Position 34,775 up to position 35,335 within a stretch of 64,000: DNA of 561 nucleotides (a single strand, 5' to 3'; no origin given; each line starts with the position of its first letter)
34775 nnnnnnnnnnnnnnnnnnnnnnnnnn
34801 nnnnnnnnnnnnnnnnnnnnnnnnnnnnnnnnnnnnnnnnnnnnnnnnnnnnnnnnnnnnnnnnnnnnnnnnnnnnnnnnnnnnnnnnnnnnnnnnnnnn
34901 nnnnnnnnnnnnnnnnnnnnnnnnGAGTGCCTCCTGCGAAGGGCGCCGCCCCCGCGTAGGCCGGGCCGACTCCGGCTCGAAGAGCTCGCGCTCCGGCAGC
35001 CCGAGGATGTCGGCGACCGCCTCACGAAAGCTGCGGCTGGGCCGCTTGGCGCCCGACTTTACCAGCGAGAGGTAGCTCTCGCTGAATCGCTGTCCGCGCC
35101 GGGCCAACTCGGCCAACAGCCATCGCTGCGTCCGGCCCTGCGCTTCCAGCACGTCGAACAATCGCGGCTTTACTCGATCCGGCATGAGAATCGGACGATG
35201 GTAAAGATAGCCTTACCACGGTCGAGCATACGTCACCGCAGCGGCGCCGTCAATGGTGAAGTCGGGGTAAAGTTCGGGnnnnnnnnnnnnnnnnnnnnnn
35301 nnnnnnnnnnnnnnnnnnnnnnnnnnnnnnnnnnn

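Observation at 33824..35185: HTH-XRE DNA-binding domain encoded in frame with, and directly upstream of, inositol-1-phosphate synthase; internal AGGAGG+ATG suggests two products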

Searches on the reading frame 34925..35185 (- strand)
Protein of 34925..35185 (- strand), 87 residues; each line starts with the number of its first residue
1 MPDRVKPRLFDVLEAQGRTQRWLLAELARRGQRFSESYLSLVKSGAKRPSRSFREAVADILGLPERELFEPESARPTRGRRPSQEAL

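Call 3: search_protein_families(library=pfam, proteins=[window:34925-35185:-], max_evalue=1)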
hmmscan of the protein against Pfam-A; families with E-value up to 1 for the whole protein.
window:34925-35185:- (87 aa): 3 families
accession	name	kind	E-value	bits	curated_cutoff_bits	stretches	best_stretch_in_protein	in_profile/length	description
PF13560.12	HTH_31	-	0.00016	22.3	27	1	16-68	13-61/64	Helix-turn-helix domain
PF01381.28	HTH_3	-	0.019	15.4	23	1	13-68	5-55/55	Helix-turn-helix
PF24994.1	GIL1_IRKI_C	-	0.1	13.1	27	1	28-48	4-24/53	GIL1/IRKI C-terminal domain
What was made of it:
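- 34982..35161 (-): XRE/Cro-C1-type helix-turn-helix domain (residues 9-68, five helices). Pfam HTH_31 gives E = 1.6e-4, below its cut-off (call 3).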

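Call 4: search_protein_families(library=ncbifam, proteins=[window:34925-35185:-], max_evalue=1)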
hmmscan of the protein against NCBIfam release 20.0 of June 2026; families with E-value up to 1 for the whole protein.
window:34925-35185:- (87 aa): 1 family
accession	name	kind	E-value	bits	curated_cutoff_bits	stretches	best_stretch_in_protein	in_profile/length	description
NF041677.1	trans_regClgR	equivalog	0.031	14.4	170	1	14-68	14-67/113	transcriptional regulator ClgR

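Call 14: find_related_loci(query=A1, collection=metagenome_contigs, flank=3000)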
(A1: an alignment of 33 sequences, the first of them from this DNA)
Query A1 (72 aa) in metagenome_contigs; peptide patterns used: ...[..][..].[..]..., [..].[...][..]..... (x = any residue, [..] = any of these).
251 stretches matched a pattern; 100 encode a relative of the query (tblastn E <= 1e-3); the best 80 are kept; 80 distinct loci.
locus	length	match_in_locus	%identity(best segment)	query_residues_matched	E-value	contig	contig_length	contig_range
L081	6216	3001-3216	83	1-72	7e-37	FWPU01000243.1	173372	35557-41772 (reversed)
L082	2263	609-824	85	1-72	6e-37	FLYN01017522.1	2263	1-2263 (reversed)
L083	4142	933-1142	64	3-72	1e-26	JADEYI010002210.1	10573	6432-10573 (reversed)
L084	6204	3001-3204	65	5-72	4e-26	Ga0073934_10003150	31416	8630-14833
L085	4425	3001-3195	68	5-69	4e-25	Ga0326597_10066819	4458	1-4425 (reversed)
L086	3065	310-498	70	8-70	4e-25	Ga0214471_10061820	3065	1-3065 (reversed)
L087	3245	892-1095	59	5-72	5e-25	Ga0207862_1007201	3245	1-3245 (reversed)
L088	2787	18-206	68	8-70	3e-24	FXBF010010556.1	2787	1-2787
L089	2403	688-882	65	8-72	3e-24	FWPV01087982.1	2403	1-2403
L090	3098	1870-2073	59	5-72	5e-24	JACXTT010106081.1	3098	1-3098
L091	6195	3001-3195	63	8-72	4e-24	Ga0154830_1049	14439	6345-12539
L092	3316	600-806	55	1-69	8e-24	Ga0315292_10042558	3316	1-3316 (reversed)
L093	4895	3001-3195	62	8-72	1e-23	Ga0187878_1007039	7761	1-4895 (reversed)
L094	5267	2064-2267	54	5-72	9e-24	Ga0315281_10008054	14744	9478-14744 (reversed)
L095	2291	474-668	62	5-69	1e-23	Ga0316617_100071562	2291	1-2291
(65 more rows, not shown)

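Call 31: search_protein_representatives(alignment_id=A1)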
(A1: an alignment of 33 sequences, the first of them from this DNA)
Query: 33 sequences, 69 profile positions. Proteins with E-value up to 0.001 (for the whole library): 183; up to 1e-10: 18; up to 1e-30: 3. The best 150 are listed.
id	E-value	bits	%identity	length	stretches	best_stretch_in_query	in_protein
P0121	1.4e-32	127.2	-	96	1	2-68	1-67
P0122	1.6e-32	127.1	-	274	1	1-69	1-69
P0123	2.7e-31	123.1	-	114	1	2-68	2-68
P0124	1.2e-30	121.0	-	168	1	1-67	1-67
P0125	6.4e-30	118.7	-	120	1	1-68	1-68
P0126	8.1e-30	118.4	-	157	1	1-68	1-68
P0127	1.1e-29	117.9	-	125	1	1-68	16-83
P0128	1.2e-29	117.9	-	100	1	1-68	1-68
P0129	8.9e-28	111.9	-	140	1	1-69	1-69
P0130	1.1e-27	111.5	-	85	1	1-61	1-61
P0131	1.4e-27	111.2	-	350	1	1-68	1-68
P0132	1.4e-27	111.2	-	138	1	1-64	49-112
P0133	2.5e-27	110.4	-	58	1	5-60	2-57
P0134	3.5e-27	110.0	-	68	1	1-59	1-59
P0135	5.0e-25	103.1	-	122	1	1-53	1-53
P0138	3.2e-11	58.8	-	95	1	1-67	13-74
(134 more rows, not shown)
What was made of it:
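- Tried and rejected: The exhaustive search with the HTH profile gave 16 hits above 100 bits, then a gap down to 65 bits (call 31).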

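Call 33: find_homologous_proteins(query=A1, max_evalue=1e-10)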
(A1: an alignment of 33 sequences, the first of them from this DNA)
Query A1 (33 sequences) (72 aa, profile of the alignment): 17 proteins with E <= 1e-10 among 1337 candidates.
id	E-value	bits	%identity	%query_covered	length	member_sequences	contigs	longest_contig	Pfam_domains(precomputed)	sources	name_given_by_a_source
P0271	1.6e-33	132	56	94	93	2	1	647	-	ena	-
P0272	3.0e-33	131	56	94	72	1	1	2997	-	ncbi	ncbi:MAG: hypothetical protein WD359_07060, partial [Dehalococcoidia bacterium]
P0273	8.3e-33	130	54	94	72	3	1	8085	-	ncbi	ncbi:MAG: hypothetical protein AAB349_03000, partial [Chloroflexota bacterium]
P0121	4.4e-32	127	57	90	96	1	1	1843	-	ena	-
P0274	6.1e-32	127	57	94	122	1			-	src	-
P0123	8.5e-31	123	67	92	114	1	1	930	-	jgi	-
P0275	1.4e-29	119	58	92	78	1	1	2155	-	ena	-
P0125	2.0e-29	119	58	90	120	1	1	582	-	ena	-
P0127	3.5e-29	118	58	90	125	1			-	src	-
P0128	3.7e-29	118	54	90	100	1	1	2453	-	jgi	jgi:transcriptional regulator with XRE-family HTH domain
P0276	1.8e-28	116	53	94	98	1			-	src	-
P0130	3.5e-27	112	64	82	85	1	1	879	-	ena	-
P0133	8.0e-27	110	61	75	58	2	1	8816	-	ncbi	-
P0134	1.1e-26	110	53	79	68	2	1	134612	-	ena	-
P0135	1.6e-24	103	57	74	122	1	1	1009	PF01053.27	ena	-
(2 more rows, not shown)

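Call 36: find_encoding_contigs(protein=P0134, flank=3000, max_places=2)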
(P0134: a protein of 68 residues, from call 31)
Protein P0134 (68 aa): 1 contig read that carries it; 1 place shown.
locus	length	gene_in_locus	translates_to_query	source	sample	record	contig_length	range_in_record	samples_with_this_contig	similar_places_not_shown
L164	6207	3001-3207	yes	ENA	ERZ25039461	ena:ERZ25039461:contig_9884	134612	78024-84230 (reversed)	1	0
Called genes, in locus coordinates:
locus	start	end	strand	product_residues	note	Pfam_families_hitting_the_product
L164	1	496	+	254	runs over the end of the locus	-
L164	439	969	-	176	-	PF00596:Aldolase_II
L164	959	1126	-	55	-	-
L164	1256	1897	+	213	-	-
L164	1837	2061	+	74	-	-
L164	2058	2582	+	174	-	-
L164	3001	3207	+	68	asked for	-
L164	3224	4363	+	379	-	PF01658:Inos-1-P_synth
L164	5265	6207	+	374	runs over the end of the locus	PF00923:TAL_FSA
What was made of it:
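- One relative (L164) does show the HTH as a separate 68-aa ORF followed by a 379-aa MIPS (call 36).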

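Call 39: predict_structure(alignment_id=A1)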
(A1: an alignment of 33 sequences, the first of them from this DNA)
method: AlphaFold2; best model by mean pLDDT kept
length: 72 residues; sequences in the alignment: 33
mean_pLDDT: 87.4   pTM: 0.74
mean pLDDT of the five models: 87.4, 87.3, 86.8, 86.6, 86.0
residues with pLDDT >= 90: 51; 70-90: 12; 50-70: 5; < 50: 4
segments of 3 or more residues with pLDDT < 50: 1-4
pLDDT, mean of each block of 10 residues (from residue 1): 62 93 95 93 90 94 89 62
secondary structure, 60 per line:
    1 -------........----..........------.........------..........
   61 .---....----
elements in order: H8-15 H20-29 H36-44 H51-61 H65-68

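Call 41: search_solved_structures(query=A1, max_evalue=1)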
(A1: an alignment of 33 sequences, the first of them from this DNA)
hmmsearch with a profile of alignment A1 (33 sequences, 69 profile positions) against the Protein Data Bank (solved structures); distinct sequences matched with E-value up to 1: 21.
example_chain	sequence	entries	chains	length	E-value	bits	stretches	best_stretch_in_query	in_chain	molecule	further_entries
5woq_A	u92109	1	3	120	0.00034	23.5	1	20-63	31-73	Transcriptional regulator ClgR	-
5tn0_A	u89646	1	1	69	0.0006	22.6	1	21-68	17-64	HTH-type transcriptional regulator SinR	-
3qq6_A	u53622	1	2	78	0.00086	22.2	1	21-68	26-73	HTH-type transcriptional regulator sinR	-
1b0n_A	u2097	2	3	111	0.002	21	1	21-68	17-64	PROTEIN (SINR PROTEIN) | HTH-TYPE TRANSCRIPTIONAL REGULATOR SINR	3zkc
3qwg_A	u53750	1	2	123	0.0025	20.7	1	20-58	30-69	ESX-1 secretion-associated regulator EspR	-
3r1f_A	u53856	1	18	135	0.0028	20.5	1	20-58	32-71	ESX-1 secretion-associated regulator EspR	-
3qf3_A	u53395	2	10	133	0.0028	20.5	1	20-58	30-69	ESX-1 secretion-associated regulator EspR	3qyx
4ndw_A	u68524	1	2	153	0.0036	20.1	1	20-58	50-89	Nucleoid-associated protein EspR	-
3f51_A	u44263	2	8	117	0.0072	19.2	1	27-62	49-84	Clp gene regulator (ClgR)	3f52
9sf2_A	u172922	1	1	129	0.013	18.4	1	31-68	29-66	Transcriptional regulator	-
3bs3_A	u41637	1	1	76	0.04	16.8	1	1-66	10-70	Putative DNA-binding protein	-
3zhm_A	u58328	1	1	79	0.17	14.8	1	4-66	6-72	CI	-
5a7l_A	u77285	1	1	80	0.21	14.5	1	4-65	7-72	CI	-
3omt_A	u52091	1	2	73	0.32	13.9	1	4-33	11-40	uncharacterized protein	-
6tri_A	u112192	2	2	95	0.34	13.8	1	4-65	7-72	CI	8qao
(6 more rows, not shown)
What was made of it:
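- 34982..35161 (-): A profile search against PDB sequences finds ClgR at 3.4e-4 and SinR at 6e-4 (call 41).
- On XRE / Cro-C1-type helix-turn-helix (Pfam HTH_3 and HTH_31): A profile of the family finds ClgR at 3.4e-4 and SinR at 6e-4 among PDB sequences (call 41).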

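Call 44: fold_search(model_id=the predicted structure, library=pdb)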
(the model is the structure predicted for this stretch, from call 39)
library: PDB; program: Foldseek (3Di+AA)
matches with E <= 10: 302; with E <= 0.001: 0
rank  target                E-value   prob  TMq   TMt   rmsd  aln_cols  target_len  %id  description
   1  3omt_A                6.3e-03  1.00  0.71  0.75   2.8        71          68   22  Putative antitoxin component, CHU_2935 protein, from Xre family from Prevotella buccae. (released 2010-09-08)
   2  3omt_B                1.7e-02  1.00  0.75  0.80   1.8        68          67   25  Putative antitoxin component, CHU_2935 protein, from Xre family from Prevotella buccae. (released 2010-09-08)
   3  3bs3                  1.7e-02  1.00  0.66  0.74   2.3        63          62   32  Crystal structure of a putative DNA-binding protein from Bacteroides fragilis (released 2008-01-15)
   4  9k3w_A                3.6e-02  1.00  0.75  0.84   1.4        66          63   21  Crystal structure of putative transcription regulator (dr_2454) from Deinococcus radiodurans (released 2025-10-22)
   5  2xiu_B                3.9e-02  1.00  0.76  0.83   1.5        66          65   20  High resolution structure of MTSL-tagged CylR2. (released 2011-02-09)
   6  9k3w_B                3.9e-02  1.00  0.76  0.84   1.5        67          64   22  Crystal structure of putative transcription regulator (dr_2454) from Deinococcus radiodurans (released 2025-10-22)
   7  1utx_A                5.8e-02  1.00  0.77  0.84   1.3        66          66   20  Regulation of Cytolysin Expression by Enterococcus faecalis: Role of CylR2 (released 2004-09-16)
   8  3qwg_A                6.6e-02  1.00  0.68  0.54   2.4        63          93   32  Crystal structure of EspRdelta10, C-terminal 10 amino acids deletion mutant of EspR transcription factor from Mycobact (released 2011-09-14)
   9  3qf3_D                8.1e-02  0.99  0.67  0.40   2.6        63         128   32  Crystal structure of EspR transcription factor from mycobacterium tuberculosis (released 2011-09-14)
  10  8qe9_2G               8.6e-02  0.99  0.65  0.25   3.0        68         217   16  Complex between the 80a-Sak SSAP and the SaPI2 Stl master regulator (released 2025-03-05)
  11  5a7l                  9.3e-02  1.00  0.73  0.67   2.5        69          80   22  TP901-1 CI NTD (res 1-80) (released 2016-07-27)
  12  3r1f_O                9.3e-02  0.99  0.66  0.54   2.5        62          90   32  Crystal structure of a key regulator of virulence in Mycobacterium tuberculosis (released 2011-08-03)
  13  3r1f_I                9.3e-02  0.99  0.69  0.43   2.9        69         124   30  Crystal structure of a key regulator of virulence in Mycobacterium tuberculosis (released 2011-08-03)
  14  3r1f_A                1.1e-01  0.99  0.69  0.43   2.9        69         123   30  Crystal structure of a key regulator of virulence in Mycobacterium tuberculosis (released 2011-08-03)
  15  2xiu_A                1.5e-01  1.00  0.77  0.84   1.3        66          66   20  High resolution structure of MTSL-tagged CylR2. (released 2011-02-09)
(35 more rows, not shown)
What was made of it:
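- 34982..35161 (-): Foldseek matches CylR2, Xre antitoxin, EspR, C.AhdI and CI (call 44).
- On XRE / Cro-C1-type helix-turn-helix (Pfam HTH_3 and HTH_31): Foldseek TM scores are 0.75-0.84 to CylR2, dr_2454 and the Xre antitoxin, with probability 1.00 (call 44).
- Checked: Foldseek matches XRE proteins: CylR2 1utx with TM 0.77/0.84 and rmsd 1.3 A, Xre antitoxin 3omt, EspR, C.AhdI and CI (call 44).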

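Call 55: find_encoding_contigs(protein=P0138, flank=4000, max_places=3)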
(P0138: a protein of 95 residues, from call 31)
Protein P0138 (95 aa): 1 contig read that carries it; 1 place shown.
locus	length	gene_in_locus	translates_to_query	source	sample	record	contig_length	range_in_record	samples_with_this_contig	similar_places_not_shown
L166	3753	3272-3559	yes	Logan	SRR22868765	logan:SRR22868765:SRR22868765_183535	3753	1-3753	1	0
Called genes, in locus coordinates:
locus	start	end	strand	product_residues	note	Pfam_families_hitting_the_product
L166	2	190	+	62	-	?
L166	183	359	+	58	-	PF00684:DnaJ_CXXCXGXG (weak)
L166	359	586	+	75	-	-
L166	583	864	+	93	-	-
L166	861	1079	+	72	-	-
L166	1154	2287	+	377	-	PF14659:Phage_int_SAM_3, PF00589:Phage_integrase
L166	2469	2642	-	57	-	-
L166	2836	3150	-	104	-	PF01381:HTH_3 (weak), PF13560:HTH_31 (weak)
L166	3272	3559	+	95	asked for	PF13560:HTH_31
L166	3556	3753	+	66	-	?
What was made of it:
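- Tried and rejected: It is not near ino1 (call 55).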
